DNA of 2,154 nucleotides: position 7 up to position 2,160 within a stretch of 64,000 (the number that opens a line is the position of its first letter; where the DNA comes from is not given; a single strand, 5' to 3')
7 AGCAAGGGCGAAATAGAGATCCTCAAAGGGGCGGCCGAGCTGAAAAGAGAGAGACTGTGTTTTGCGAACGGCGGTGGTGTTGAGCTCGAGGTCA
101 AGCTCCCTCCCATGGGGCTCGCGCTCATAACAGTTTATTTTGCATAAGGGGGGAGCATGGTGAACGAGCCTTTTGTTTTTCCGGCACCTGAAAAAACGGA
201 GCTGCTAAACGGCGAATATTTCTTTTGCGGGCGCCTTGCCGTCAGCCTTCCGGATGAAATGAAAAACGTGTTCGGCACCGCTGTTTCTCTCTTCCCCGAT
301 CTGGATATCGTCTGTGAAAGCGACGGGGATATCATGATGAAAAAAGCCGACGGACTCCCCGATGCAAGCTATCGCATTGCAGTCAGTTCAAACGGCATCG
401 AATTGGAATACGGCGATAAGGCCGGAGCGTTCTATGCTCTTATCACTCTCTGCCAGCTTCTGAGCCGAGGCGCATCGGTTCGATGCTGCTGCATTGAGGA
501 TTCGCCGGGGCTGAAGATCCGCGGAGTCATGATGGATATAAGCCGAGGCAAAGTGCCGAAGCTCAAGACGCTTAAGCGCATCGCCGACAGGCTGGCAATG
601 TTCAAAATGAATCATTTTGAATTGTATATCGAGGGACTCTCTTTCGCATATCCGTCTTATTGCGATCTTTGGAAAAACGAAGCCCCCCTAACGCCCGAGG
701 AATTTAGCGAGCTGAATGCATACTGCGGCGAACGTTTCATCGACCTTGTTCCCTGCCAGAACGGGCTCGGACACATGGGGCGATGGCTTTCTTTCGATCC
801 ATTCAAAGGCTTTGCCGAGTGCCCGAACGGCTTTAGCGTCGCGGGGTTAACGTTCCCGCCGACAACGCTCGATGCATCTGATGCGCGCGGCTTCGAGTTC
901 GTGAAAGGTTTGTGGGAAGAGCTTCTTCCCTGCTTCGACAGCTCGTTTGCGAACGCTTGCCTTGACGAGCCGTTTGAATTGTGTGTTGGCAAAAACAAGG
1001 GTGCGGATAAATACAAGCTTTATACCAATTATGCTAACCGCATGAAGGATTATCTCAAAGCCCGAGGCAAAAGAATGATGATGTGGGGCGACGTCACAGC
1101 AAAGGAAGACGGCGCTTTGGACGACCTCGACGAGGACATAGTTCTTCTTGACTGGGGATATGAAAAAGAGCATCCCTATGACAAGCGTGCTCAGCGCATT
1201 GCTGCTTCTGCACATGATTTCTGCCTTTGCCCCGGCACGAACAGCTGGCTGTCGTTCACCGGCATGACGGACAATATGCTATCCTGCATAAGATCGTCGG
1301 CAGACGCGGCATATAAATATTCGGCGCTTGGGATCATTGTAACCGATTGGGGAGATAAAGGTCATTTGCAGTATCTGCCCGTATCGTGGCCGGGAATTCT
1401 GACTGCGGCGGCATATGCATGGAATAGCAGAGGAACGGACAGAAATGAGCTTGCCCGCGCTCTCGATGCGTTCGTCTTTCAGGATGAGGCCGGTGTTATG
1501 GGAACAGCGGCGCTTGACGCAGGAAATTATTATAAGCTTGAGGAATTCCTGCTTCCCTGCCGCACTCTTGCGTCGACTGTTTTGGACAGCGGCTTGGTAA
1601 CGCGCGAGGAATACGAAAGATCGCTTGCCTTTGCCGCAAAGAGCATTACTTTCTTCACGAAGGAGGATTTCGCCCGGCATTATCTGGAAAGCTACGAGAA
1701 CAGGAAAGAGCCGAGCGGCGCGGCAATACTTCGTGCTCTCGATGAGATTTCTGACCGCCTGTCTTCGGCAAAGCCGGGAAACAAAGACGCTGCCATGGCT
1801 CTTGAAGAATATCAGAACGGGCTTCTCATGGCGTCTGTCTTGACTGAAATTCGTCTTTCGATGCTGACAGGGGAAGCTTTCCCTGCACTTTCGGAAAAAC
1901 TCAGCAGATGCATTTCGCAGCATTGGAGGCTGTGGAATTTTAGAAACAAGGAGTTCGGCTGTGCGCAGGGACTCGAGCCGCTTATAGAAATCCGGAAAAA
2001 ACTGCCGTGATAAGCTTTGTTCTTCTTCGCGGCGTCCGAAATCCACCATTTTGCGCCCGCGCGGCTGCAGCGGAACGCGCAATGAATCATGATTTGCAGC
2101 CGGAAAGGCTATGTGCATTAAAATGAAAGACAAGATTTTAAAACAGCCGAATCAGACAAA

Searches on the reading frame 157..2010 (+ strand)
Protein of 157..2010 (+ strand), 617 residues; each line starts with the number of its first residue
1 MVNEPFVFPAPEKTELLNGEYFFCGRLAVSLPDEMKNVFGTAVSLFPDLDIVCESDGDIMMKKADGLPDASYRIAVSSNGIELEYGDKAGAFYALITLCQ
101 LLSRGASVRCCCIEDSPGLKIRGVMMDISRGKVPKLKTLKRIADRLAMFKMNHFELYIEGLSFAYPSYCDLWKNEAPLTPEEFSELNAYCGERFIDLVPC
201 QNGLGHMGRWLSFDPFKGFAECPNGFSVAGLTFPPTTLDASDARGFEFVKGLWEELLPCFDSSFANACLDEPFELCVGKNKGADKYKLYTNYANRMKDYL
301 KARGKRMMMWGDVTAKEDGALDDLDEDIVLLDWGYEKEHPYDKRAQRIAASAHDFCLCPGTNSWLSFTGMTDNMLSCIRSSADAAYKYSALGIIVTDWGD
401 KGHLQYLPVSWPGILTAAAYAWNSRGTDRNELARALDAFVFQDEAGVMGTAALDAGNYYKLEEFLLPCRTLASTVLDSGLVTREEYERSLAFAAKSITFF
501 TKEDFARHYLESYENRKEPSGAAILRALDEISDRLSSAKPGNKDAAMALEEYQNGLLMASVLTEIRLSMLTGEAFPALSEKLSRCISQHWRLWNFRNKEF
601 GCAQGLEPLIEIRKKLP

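Call 73: find_encoding_contigs(protein=window:157-2010:+, flank=10000, max_places=3)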
Protein window:157-2010:+ (617 aa): 5 contigs read that carry it; 3 places shown.
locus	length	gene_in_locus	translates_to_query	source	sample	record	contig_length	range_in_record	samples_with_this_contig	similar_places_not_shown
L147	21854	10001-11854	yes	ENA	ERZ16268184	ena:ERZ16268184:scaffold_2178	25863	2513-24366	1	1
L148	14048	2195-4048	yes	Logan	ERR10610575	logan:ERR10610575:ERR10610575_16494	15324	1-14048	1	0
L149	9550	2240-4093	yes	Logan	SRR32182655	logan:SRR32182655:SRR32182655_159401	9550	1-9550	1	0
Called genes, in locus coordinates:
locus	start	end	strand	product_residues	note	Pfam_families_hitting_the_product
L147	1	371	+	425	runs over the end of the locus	PF00709:Adenylsucc_synt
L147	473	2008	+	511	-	PF00117:GATase, PF07722:Peptidase_C26, PF02540:NAD_synthase (faint), PF03054:tRNA_Me_trans (weak), PF00958:GMP_synt_C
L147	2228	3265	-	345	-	PF01636:APH (weak)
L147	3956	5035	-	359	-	PF02311:AraC_binding, PF12833:HTH_18, PF00165:HTH_AraC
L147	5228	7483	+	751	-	PF00933:Glyco_hydro_3, PF01915:Glyco_hydro_3_C, PF14310:Fn3-like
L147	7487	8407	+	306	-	-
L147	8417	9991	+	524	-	PF01229:Glyco_hydro_39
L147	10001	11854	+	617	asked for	PF02838:Glyco_hydro_20b, PF00728:Glyco_hydro_20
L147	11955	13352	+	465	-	PF13347:MFS_2, PF07690:MFS_1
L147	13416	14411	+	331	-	PF20434:BD-FAE, PF07859:Abhydrolase_3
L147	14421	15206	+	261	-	PF00753:Lactamase_B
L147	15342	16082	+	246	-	PF00657:Lipase_GDSL, PF13472:Lipase_GDSL_2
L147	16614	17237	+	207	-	PF00302:CAT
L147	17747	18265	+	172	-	PF13302:Acetyltransf_3, PF13420:Acetyltransf_4, PF00583:Acetyltransf_1, PF13523:Acetyltransf_8 (weak)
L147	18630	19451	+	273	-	PF02535:Zip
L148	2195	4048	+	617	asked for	PF02838:Glyco_hydro_20b, PF00728:Glyco_hydro_20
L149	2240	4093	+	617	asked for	PF02838:Glyco_hydro_20b, PF00728:Glyco_hydro_20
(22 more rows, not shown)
